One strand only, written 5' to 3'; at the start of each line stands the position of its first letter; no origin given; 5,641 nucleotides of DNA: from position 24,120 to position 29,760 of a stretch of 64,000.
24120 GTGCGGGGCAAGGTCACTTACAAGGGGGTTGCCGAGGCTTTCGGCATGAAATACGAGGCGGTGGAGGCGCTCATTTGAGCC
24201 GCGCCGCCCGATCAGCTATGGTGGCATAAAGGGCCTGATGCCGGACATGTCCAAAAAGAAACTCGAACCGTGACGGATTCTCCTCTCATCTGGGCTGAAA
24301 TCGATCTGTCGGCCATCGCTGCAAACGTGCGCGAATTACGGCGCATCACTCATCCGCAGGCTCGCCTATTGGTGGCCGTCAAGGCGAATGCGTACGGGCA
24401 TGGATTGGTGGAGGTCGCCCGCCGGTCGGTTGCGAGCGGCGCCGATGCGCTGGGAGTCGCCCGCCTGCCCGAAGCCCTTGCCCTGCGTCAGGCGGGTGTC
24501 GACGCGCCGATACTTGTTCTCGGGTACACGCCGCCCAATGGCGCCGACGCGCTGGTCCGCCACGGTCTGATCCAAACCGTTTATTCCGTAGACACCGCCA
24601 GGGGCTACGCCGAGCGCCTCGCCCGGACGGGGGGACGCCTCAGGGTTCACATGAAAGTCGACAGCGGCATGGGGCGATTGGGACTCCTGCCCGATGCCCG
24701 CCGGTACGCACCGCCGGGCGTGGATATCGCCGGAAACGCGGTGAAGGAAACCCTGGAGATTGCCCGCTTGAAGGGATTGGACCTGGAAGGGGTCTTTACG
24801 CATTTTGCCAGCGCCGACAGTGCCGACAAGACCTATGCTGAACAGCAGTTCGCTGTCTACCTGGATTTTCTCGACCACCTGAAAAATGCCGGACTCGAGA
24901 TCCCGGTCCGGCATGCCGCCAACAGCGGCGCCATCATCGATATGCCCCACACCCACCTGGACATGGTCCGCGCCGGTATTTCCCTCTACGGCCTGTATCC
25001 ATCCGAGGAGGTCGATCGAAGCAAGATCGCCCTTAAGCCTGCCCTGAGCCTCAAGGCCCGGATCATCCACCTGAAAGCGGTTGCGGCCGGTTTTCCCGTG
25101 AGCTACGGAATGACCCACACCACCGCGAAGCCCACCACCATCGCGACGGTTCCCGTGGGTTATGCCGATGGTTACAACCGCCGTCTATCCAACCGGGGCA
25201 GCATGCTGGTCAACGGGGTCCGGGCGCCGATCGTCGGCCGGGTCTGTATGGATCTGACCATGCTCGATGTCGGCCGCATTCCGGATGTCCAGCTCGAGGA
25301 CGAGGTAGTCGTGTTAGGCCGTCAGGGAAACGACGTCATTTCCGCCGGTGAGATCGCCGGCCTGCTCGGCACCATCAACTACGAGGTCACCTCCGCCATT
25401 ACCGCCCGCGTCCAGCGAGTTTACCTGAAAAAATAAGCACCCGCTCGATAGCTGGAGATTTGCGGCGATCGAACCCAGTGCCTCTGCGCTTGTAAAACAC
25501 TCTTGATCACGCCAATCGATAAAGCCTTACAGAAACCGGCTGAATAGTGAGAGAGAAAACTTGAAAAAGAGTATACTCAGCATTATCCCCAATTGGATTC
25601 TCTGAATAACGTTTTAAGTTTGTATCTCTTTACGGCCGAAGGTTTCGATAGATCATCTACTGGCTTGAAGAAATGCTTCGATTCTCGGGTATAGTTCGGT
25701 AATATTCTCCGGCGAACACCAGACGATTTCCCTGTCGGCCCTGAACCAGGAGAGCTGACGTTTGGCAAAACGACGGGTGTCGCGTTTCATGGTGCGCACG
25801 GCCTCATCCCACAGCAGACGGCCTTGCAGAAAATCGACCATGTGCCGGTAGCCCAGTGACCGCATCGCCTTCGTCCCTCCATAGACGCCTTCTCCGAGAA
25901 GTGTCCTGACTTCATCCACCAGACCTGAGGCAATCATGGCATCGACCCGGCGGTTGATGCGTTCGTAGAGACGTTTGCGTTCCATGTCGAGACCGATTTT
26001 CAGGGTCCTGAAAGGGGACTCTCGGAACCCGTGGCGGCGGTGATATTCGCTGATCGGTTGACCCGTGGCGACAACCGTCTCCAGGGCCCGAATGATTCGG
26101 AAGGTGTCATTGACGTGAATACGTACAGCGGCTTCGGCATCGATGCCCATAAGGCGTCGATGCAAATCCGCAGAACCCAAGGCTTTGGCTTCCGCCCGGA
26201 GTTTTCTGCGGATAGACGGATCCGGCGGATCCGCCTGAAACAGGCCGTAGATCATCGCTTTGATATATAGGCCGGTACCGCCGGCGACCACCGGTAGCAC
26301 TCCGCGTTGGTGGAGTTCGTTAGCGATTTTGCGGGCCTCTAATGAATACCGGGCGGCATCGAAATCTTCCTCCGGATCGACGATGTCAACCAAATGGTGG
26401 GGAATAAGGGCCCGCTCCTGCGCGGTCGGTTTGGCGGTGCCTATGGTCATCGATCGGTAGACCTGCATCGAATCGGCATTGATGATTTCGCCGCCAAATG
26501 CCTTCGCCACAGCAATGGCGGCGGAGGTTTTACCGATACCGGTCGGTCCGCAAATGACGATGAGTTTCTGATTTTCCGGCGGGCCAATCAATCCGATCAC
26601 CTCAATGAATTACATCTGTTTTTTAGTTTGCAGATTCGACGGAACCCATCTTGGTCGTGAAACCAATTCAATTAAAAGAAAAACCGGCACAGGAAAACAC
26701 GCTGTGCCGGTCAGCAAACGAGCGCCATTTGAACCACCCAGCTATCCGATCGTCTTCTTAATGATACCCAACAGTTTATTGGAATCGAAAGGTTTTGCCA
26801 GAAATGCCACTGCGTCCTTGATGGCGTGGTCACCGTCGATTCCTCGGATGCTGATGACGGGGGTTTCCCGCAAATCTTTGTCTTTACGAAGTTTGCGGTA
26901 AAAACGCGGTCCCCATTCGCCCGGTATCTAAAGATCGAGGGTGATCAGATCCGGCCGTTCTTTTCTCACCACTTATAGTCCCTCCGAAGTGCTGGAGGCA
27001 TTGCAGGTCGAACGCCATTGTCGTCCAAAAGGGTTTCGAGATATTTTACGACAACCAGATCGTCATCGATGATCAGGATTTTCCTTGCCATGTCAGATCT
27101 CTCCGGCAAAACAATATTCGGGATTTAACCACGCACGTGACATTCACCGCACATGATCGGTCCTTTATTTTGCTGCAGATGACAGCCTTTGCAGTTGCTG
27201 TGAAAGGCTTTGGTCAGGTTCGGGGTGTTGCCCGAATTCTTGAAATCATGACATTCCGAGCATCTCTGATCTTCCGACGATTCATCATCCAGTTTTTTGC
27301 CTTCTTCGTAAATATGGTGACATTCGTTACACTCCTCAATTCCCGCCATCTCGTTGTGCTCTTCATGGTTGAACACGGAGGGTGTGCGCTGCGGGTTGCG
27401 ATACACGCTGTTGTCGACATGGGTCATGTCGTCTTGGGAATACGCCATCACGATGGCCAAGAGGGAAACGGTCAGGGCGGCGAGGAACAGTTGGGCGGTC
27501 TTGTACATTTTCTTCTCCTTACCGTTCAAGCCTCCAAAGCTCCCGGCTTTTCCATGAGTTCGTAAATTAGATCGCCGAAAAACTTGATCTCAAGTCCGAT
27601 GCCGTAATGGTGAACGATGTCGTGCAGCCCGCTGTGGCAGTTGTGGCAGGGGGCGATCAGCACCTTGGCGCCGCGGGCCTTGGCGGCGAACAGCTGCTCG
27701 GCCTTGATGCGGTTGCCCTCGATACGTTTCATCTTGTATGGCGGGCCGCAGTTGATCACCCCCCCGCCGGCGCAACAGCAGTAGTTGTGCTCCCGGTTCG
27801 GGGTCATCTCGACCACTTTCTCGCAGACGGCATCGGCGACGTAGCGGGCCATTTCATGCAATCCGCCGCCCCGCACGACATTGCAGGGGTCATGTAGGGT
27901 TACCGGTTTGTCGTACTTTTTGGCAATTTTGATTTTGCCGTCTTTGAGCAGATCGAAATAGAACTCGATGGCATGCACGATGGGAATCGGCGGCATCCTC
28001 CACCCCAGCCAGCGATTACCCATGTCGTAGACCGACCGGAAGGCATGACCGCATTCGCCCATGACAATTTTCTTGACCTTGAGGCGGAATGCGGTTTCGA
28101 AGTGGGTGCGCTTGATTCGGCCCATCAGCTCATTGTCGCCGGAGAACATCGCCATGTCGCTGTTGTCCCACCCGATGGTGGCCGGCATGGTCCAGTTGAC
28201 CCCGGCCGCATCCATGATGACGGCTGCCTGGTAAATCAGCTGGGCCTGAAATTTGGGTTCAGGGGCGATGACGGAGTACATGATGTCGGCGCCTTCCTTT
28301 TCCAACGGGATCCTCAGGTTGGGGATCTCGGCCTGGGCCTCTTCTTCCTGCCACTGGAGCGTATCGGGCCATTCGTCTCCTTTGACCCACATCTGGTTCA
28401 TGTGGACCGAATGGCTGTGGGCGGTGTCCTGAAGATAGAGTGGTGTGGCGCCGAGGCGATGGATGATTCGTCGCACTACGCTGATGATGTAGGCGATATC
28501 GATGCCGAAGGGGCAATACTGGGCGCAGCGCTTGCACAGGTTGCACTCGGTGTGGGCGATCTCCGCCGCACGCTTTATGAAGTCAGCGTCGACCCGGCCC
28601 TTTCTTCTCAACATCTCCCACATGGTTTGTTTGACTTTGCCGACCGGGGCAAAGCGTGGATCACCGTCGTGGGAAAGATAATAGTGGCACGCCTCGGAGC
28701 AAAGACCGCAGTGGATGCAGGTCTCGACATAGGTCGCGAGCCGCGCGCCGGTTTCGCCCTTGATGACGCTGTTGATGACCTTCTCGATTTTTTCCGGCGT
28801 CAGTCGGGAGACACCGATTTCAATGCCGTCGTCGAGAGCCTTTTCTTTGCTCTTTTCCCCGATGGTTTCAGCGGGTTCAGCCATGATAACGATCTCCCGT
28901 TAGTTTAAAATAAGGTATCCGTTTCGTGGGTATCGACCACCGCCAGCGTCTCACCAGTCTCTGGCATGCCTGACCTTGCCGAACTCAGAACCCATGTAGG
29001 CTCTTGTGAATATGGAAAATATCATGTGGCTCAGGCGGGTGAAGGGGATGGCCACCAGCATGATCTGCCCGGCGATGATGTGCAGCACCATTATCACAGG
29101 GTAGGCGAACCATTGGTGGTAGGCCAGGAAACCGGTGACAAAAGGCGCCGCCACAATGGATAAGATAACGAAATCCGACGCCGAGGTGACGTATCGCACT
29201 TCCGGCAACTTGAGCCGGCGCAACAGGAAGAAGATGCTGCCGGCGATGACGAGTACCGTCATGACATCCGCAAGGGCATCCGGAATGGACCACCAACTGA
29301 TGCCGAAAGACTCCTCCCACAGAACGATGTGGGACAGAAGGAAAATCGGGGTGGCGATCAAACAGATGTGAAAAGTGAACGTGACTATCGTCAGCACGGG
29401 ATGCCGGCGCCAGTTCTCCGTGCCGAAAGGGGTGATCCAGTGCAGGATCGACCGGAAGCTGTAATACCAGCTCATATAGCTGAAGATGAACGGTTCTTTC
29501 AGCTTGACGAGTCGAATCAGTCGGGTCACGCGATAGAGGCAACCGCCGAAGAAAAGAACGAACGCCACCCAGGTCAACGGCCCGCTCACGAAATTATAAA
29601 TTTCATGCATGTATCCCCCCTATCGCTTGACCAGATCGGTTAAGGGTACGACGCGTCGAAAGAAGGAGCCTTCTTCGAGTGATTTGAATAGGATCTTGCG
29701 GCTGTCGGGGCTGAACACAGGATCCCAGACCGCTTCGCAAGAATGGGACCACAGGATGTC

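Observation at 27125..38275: DsrC-centred redox island: Tmc complex, an HdrBC-less Sec-HdrA/MvhD/NAD(P)H-module operon, and dsrC side by side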

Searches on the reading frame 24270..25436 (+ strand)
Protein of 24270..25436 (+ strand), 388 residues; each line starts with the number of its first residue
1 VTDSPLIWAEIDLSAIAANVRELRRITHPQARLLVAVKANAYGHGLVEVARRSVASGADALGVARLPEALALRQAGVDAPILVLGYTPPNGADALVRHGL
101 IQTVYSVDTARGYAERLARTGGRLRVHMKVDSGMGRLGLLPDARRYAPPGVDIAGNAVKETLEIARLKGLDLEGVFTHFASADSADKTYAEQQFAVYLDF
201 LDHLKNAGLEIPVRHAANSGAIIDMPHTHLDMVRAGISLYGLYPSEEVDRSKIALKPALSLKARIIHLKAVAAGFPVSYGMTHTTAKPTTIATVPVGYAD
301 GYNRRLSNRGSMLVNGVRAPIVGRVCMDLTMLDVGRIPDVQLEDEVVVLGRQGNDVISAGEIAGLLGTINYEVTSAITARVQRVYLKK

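Call 25: search_protein_families(library=ncbifam, proteins=[window:24270-25436:+], max_evalue=0.00001)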
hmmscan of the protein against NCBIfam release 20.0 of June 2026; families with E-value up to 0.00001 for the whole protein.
window:24270-25436:+ (388 aa): 9 families
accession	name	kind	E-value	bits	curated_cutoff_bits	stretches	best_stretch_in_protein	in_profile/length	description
TIGR00492.1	alr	equivalog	7.2e-111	370.6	168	1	7-386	3-368/369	alanine racemase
NF033131.1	vanT-G-Cterm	exception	2.1e-103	346.1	460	1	8-385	4-368/368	serine racemase VanT catalytic subunit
NF008897.0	PRK11930.1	equivalog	3.4e-89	299.9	804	1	10-387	463-821/822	bifunctional UDP-N-acetylmuramoyl-tripeptide:D-alanyl-D-alanine ligase/alanine racemase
NF033132.1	vanT-CELN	equivalog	4.6e-67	227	900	1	10-381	343-693/697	membrane-bound serine racemase VanT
NF002970.2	PRK03646.1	exception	7.8e-55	186.3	600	1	7-382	5-352/356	catabolic alanine racemase DadX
NF009879.0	PRK13340.1-4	subfamily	1.5e-51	175.6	434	1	8-385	43-404/406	alanine racemase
NF000792.0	PRK00053.2-3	equivalog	5.8e-51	173.7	384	1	9-386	6-359/360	alanine racemase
NF033133.1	vanT-L-cat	exception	1.8e-46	159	750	1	13-381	14-361/366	serine racemase VanT-L catalytic subunit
NF000791.0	PRK00053.2-2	equivalog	9.5e-42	143.4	218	1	11-385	6-339/340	alanine racemase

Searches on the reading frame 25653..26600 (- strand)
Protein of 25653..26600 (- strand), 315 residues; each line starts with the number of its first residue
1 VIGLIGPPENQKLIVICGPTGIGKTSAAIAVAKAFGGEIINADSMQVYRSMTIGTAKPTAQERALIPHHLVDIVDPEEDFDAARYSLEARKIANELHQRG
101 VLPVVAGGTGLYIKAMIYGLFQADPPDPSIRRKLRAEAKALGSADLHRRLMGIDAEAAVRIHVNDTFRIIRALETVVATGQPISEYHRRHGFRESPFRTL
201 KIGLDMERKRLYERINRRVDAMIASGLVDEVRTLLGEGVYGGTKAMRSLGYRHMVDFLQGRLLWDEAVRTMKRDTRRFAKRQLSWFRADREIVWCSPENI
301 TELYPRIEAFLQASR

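Call 25: search_protein_families(library=ncbifam, proteins=[window:25653-26600:-], max_evalue=0.00001)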
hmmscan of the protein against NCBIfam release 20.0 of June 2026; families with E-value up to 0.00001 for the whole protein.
window:25653-26600:- (315 aa): 1 family
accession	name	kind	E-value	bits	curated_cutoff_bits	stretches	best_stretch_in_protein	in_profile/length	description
TIGR00174.1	miaA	equivalog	6e-87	291.6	148.65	1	13-298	1-286/288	tRNA (adenosine(37)-N6)-dimethylallyltransferase MiaA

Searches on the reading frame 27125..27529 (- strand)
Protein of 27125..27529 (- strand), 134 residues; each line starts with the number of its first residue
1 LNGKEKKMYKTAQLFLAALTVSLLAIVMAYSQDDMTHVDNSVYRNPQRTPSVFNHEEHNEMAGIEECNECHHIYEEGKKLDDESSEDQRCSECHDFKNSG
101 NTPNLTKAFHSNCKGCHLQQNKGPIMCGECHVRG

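Call 9: search_protein_families(library=pfam, proteins=[window:27125-27529:-], max_evalue=0.001)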
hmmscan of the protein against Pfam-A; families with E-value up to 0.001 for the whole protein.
window:27125-27529:- (134 aa): 1 family
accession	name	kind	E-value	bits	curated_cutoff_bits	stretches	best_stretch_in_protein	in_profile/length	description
PF02085.21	Cytochrom_CIII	-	5.9e-13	49.5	22.9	1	41-131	11-101/101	Class III cytochrome C family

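Call 51: search_protein_families(library=ncbifam, proteins=[window:27125-27529:-], max_evalue=0.0001)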
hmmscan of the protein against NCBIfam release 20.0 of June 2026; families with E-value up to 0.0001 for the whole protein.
window:27125-27529:- (134 aa): 3 families
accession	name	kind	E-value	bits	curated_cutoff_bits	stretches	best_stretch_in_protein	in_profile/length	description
NF045722.1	c3_cytochr_TmcA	equivalog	1.7e-47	160.4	114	1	8-132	1-125/125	acidic tetraheme cytochrome c3 TmcA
NF043011.1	CytC7_Geobact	equivalog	5.7e-11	42.8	120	1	88-131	45-88/89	cytochrome c7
NF045713.1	CxxCH_16_HmcA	equivalog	1.8e-09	36.8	400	1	60-132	170-253/541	sulfate respiration complex hexadecaheme cytochrome HmcA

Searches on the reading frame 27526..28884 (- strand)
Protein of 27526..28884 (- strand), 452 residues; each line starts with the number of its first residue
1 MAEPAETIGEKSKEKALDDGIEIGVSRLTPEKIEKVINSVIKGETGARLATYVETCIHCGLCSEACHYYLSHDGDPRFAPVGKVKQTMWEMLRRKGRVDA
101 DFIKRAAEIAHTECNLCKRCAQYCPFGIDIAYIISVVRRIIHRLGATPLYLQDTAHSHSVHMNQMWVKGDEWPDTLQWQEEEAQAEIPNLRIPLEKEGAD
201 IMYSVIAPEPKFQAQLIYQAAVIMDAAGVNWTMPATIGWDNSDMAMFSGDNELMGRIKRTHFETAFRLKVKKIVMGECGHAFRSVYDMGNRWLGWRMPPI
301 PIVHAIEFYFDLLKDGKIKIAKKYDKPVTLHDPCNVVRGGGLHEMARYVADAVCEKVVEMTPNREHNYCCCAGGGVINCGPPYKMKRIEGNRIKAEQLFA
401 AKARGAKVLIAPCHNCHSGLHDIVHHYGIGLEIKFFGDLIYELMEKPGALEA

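Call 9: search_protein_families(library=pfam, proteins=[window:27526-28884:-], max_evalue=0.001)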
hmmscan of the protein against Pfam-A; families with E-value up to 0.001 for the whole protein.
window:27526-28884:- (452 aa): 9 families
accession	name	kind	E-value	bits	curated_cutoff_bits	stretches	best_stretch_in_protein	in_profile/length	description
PF13183.11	Fer4_8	-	9e-12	45.8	27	1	53-128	2-68/68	4Fe-4S dicluster domain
PF12838.12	Fer4_7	-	2.6e-08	34.6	27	1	55-128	1-52/52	4Fe-4S dicluster domain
PF13534.11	Fer4_17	-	7e-08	33.3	22.2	1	56-129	2-61/61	4Fe-4S dicluster domain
PF02754.22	CCG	-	4.8e-07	30.2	20.6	1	328-420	1-84/85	Cysteine-rich domain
PF00037.32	Fer4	-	9.3e-06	25.7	21.1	0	112-127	6-21/24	4Fe-4S binding domain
PF12797.12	Fer4_2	-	1.9e-05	24.8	24.5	0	53-67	7-21/22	4Fe-4S binding domain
PF13746.11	Fer4_18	-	2.7e-05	24.8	27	0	106-131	53-78/114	4Fe-4S dicluster domain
PF12837.12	Fer4_6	-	5.3e-05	23.4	25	0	54-69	7-22/24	4Fe-4S binding domain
PF13187.11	Fer4_9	-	0.00073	19.9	27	0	56-127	2-50/52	4Fe-4S dicluster domain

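Call 51: search_protein_families(library=ncbifam, proteins=[window:27526-28884:-], max_evalue=0.0001)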
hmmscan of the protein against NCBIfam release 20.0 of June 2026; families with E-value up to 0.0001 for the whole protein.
window:27526-28884:- (452 aa): 13 families
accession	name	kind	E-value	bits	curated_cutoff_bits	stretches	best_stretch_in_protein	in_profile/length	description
NF045724.1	ferredox_TmcB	equivalog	7.5e-255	845.2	735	1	16-446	3-430/430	electron transfer complex ferredoxin TmcB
NF045711.1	sulf_resp_HmcF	equivalog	9.9e-110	367.4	750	1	36-450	42-455/457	sulfate respiration complex iron-sulfur protein HmcF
NF045796.1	DsrK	equivalog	3.5e-60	203.9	400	1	34-432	28-428/453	sulfate reduction electron transfer complex DsrMKJOP subunit DsrK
NF004898.0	PRK06259.1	equivalog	1.3e-12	47.1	385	1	51-426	131-469/488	fumarate reductase (CoM/CoB) subunit TfrB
NF045663.1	diclust_near_Sec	equivalog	5.2e-12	44.7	530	1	310-393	516-600/759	pyridine nucleotide-disulfide oxidoreductase/dicluster-binding protein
NF045670.1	quin_L_LdhH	equivalog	9.9e-09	34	800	1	308-439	582-704/706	L-lactate dehydrogenase (quinone) large subunit LdhH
NF008369.0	PRK11168.1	equivalog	3.4e-07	29.5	278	1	52-141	9-87/401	anaerobic glycerol-3-phosphate dehydrogenase subunit C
NF004616.0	PRK05950.1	subfamily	1e-06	28.1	228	1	53-141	146-233/238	succinate dehydrogenase iron-sulfur subunit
NF008434.0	PRK11274.1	equivalog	4e-06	26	333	1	46-143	15-104/409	glycolate oxidase subunit GlcF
NF009052.0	PRK12386.1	equivalog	2e-05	23.8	256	1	53-143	141-234/255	succinate dehydrogenase/fumarate reductase iron-sulfur subunit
TIGR03379.1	glycerol3P_GlpC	equivalog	3e-05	23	279.9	0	53-162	4-102/397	anaerobic glycerol-3-phosphate dehydrogenase subunit GlpC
NF005746.0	PRK07570.1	subfamily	4.5e-05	22.8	243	1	44-142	147-242/250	succinate dehydrogenase/fumarate reductase iron-sulfur subunit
NF009226.0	PRK12576.1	equivalog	9.3e-05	21.9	344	0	54-147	154-243/317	succinate dehydrogenase/fumarate reductase iron-sulfur subunit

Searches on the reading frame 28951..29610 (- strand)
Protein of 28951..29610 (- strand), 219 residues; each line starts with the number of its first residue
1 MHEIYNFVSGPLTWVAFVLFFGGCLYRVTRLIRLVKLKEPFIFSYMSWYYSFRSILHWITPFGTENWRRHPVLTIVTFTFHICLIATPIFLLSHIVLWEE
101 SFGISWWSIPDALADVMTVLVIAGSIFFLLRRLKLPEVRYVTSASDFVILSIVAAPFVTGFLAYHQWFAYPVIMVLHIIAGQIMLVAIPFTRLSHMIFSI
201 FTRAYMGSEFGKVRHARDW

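Call 9: search_protein_families(library=pfam, proteins=[window:28951-29610:-], max_evalue=0.001)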
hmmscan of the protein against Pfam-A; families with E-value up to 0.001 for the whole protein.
window:28951-29610:- (219 aa): 1 family
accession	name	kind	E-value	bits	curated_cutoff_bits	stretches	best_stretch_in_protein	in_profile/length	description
PF02665.19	Nitrate_red_gam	-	2.8e-07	30.8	22.9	1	112-164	89-141/217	Nitrate reductase gamma subunit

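Call 51: search_protein_families(library=ncbifam, proteins=[window:28951-29610:-], max_evalue=0.0001)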
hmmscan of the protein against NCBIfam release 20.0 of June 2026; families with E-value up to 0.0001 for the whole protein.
window:28951-29610:- (219 aa): 3 families
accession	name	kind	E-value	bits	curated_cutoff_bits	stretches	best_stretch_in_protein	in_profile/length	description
NF045723.1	memb_anch_TmcC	equivalog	8.5e-103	342.5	240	1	2-219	1-218/218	TmcC family electron transfer complex membrane anchor subunit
NF045716.1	sulf_resp_HmcE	equivalog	5.4e-62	209.4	275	1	4-214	1-215/226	sulfate respiration complex protein HmcE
NF038018.1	qmoC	equivalog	6.5e-09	35.7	300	1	68-199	219-354/360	quinone-interacting membrane-bound oxidoreductase complex subunit QmoC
